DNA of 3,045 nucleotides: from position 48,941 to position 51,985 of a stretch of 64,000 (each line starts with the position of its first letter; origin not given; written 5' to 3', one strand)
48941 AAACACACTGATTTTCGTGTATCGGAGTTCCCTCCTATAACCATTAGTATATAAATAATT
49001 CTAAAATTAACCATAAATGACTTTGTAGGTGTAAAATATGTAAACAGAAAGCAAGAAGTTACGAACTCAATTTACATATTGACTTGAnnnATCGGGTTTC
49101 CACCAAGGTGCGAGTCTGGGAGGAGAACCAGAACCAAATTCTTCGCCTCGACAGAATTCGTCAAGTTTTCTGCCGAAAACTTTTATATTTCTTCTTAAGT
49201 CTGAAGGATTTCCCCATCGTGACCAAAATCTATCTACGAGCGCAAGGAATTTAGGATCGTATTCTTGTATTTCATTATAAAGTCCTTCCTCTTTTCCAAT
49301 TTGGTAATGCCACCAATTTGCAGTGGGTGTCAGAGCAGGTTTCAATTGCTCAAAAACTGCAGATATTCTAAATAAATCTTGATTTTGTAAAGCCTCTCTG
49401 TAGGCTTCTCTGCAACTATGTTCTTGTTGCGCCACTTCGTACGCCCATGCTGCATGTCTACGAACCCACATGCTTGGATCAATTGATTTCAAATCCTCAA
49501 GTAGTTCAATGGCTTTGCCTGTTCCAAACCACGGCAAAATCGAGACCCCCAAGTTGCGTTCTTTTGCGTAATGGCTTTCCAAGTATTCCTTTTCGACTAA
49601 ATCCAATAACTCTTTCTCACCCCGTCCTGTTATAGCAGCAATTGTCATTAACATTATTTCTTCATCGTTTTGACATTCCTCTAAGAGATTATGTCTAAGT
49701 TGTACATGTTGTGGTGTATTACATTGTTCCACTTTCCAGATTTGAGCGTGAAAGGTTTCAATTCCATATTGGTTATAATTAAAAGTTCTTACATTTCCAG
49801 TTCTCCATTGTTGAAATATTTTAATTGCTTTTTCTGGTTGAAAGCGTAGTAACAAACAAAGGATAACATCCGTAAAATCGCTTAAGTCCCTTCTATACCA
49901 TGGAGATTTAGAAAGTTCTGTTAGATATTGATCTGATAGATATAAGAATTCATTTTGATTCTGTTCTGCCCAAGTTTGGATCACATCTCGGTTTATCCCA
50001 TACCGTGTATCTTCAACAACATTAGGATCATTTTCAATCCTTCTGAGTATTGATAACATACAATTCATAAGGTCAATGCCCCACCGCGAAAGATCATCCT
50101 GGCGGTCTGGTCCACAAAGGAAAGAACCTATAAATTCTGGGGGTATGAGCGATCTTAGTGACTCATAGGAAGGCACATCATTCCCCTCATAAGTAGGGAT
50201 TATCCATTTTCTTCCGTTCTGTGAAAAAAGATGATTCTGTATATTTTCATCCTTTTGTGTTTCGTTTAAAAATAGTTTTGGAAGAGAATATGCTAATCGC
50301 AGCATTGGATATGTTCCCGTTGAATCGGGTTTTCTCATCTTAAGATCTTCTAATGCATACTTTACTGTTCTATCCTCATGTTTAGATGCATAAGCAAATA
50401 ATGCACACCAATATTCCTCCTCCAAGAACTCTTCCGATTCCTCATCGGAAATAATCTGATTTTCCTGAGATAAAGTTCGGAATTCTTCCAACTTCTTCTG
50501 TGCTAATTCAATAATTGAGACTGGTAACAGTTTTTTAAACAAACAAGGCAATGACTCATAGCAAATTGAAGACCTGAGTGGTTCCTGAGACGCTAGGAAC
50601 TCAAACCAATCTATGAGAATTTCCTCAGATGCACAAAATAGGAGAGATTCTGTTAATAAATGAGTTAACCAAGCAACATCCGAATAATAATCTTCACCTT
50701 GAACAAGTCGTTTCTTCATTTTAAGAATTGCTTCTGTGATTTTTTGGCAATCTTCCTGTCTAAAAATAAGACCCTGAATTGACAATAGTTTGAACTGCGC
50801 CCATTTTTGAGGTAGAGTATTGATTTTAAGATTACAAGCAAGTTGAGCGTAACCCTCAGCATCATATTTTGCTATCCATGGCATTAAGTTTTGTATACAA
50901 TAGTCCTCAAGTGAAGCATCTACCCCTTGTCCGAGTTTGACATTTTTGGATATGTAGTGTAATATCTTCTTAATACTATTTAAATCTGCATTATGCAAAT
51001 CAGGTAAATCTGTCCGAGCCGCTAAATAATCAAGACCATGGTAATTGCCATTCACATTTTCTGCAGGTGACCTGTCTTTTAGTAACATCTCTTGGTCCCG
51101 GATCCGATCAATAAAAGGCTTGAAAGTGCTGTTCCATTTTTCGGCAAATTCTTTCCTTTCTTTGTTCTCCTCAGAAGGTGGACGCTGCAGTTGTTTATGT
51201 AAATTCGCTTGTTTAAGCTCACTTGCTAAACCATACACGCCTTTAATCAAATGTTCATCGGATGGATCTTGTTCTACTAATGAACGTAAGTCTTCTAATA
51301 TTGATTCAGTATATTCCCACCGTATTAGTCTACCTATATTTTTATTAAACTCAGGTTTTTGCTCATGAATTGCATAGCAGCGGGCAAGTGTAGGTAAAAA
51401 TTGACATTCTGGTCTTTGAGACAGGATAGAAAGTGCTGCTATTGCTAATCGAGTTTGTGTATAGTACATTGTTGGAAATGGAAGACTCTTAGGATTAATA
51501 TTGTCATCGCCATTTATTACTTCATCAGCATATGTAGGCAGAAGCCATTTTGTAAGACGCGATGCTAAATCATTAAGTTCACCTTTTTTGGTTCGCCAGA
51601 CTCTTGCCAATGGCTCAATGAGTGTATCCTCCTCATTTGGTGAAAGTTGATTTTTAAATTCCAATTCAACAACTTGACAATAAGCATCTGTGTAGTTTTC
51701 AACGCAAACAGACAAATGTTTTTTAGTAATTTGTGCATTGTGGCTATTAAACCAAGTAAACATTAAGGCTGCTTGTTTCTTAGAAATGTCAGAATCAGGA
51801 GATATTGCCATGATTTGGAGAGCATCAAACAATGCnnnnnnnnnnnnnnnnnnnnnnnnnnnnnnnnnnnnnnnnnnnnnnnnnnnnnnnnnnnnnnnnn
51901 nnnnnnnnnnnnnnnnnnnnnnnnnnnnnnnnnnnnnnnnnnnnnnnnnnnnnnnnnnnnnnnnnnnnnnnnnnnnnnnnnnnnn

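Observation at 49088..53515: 1475-aa Avs-like STAND NTPase with Mrr-type nuclease N-terminus, next to tRNA-Pro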

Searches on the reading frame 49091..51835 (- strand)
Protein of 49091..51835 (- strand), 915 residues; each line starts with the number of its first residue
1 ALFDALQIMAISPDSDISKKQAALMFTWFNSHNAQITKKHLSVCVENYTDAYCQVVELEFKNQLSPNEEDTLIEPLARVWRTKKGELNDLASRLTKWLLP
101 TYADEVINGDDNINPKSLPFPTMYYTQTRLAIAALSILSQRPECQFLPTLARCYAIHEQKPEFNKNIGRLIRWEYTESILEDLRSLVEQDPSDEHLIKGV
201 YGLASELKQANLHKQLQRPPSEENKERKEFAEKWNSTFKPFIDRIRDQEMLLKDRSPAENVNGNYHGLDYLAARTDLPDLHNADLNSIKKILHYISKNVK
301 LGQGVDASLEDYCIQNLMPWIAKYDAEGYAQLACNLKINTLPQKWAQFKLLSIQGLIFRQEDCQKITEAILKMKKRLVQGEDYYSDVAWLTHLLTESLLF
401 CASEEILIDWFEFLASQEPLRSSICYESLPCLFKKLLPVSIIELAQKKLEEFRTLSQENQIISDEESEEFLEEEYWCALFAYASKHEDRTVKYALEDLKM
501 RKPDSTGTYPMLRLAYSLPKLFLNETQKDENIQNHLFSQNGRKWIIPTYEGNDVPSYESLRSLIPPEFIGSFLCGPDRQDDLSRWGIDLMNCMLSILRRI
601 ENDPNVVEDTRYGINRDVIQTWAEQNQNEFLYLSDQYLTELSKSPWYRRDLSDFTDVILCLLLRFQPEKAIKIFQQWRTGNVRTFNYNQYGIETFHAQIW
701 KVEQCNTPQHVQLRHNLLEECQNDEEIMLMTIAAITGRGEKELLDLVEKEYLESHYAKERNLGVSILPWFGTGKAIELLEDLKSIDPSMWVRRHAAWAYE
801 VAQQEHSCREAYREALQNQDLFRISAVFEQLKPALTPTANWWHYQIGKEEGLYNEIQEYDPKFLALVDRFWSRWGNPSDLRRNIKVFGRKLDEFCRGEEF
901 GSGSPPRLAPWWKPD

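Call 46: predict_structure(alignment_id=A4)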
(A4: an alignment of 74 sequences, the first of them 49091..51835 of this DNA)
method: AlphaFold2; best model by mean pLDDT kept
length: 915 residues; sequences in the alignment: 74
mean_pLDDT: 83.5   pTM: 0.72
mean pLDDT of the five models: 83.5, 81.3, 79.2, 78.6, 77.3
residues with pLDDT >= 90: 425; 70-90: 349; 50-70: 90; < 50: 51
segments of 3 or more residues with pLDDT < 50: 103-120, 458-467, 877-879, 897-915
pLDDT, mean of each block of 10 residues (from residue 1): 73 68 83 73 84 87 72 85 81 87 45 44 72 86 88 82 78 75 86 84 78 73 66 64 90 84 87 92 93 94 87 94 95 96 90 93 97 92 85 96 97 95 90 93 95 61 47 94 92 95 90 94 94 91 89 92 91 91 95 83 55 86 95 94 81 89 93 77 74 91 94 90 87 92 94 80 90 92 82 86 94 94 96 89 90 73 93 65 70 58 34 31
secondary structure, 60 per line:
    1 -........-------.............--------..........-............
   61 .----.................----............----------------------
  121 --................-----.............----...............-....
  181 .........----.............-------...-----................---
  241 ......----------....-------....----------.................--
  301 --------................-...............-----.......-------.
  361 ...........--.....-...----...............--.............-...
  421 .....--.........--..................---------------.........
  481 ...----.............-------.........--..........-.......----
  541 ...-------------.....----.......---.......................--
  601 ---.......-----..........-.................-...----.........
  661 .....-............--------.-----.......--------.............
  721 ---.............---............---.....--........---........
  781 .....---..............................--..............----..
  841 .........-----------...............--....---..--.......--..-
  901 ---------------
elements in order (helices of 4 or more, strands of 3 or more residues): H2-9 H17-29 H38-47 H49-61 H66-82 H87-98 H123-138 H144-156 H161-175 H177-189 H194-206 H222-237 H241-246 H257-260 H268-271 H282-298 H309-324 H326-340 H346-352 H360-371 H374-378 H387-401 H404-416 H418-425 H428-436 H439-456 H472-483 H488-500 H508-516 H519-528 H530-536 H557-561 H566-572 H576-598 H604-610 H616-625 H627-643 H652-665 H667-678 H694-699 H708-720 H724-736 H740-751 H755-759 H762-769 H773-785 H789-818 H821-834 H839-849 H861-875 H878-881

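Call 51: fold_search(model_id=the predicted structure, library=pdb)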
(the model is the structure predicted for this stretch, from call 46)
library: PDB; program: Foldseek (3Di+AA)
matches with E <= 10: 739; with E <= 0.001: 14
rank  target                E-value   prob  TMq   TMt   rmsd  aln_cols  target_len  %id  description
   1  6y5q_u                6.4e-05  1.00  0.14  0.15  30.8       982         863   12  human 17S U2 snRNP (released 2020-06-17)
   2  7q3l_A                9.8e-05  1.00  0.16  0.18  31.1       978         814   12  Human 17S U2 snRNP 5' domain (released 2022-03-30)
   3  6qx9_B1               2.2e-04  1.00  0.17  0.18  29.2       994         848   10  Structure of a human fully-assembled precatalytic spliceosome (pre-B complex). (released 2019-04-17)
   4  7abh_u                2.7e-04  1.00  0.17  0.17  28.6       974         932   10  Human pre-Bact-2 spliceosome (SF3b/U2 snRNP portion) (released 2020-12-09)
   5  8i0s_1                2.8e-04  1.00  0.18  0.20  31.7      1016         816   10  The cryo-EM structure of human Bact-II complex (released 2024-07-31)
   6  6en4_C                3.9e-04  1.00  0.18  0.19  31.1       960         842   12  SF3b core in complex with a splicing modulator (released 2018-06-20)
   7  8h3q_A                4.4e-04  1.00  0.20  0.17  30.1      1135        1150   10  Cryo-EM Structure of the CAND1-Cul3-Rbx1 complex (released 2023-10-11)
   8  5vch_A                4.9e-04  1.00  0.25  0.24  21.4      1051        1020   11  Crystal structure of full-length Kluyveromyces lactis Kap123 (released 2017-11-01)
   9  5ife_C                4.9e-04  1.00  0.17  0.18  29.8      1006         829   12  Crystal structure of the human SF3b core complex (released 2016-10-26)
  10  7oqb_O                5.4e-04  1.00  0.16  0.17  29.1       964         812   11  The U2 part of Saccharomyces cerevisiae spliceosomal pre-A complex (delta BS-A ACT1) (released 2021-08-11)
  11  9rtt_Q                6.2e-04  0.96  0.12  0.12  46.2       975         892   11  Activated Elongation Complex with IWS1 and ELOF1 (released 2025-09-03)
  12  7q4o_A                8.0e-04  1.00  0.17  0.18  28.6       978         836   12  Substrate-bound A-like U2 snRNP (released 2022-03-30)
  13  9ed8_A                8.3e-04  0.98  0.14  0.08  38.4      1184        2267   11  Intermediate state of mTOR on membrane (released 2025-09-10)
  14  8cdj_D                8.9e-04  1.00  0.19  0.20  31.9       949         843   11  CAND1 b-hairpin++-SCF-SKP2 CAND1 rolling SCF engaged (released 2023-04-19)
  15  3zjy_B                1.0e-03  1.00  0.20  0.20  24.0      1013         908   12  Crystal Structure of Importin 13 - RanGTP - eIF1A complex (released 2013-04-10)
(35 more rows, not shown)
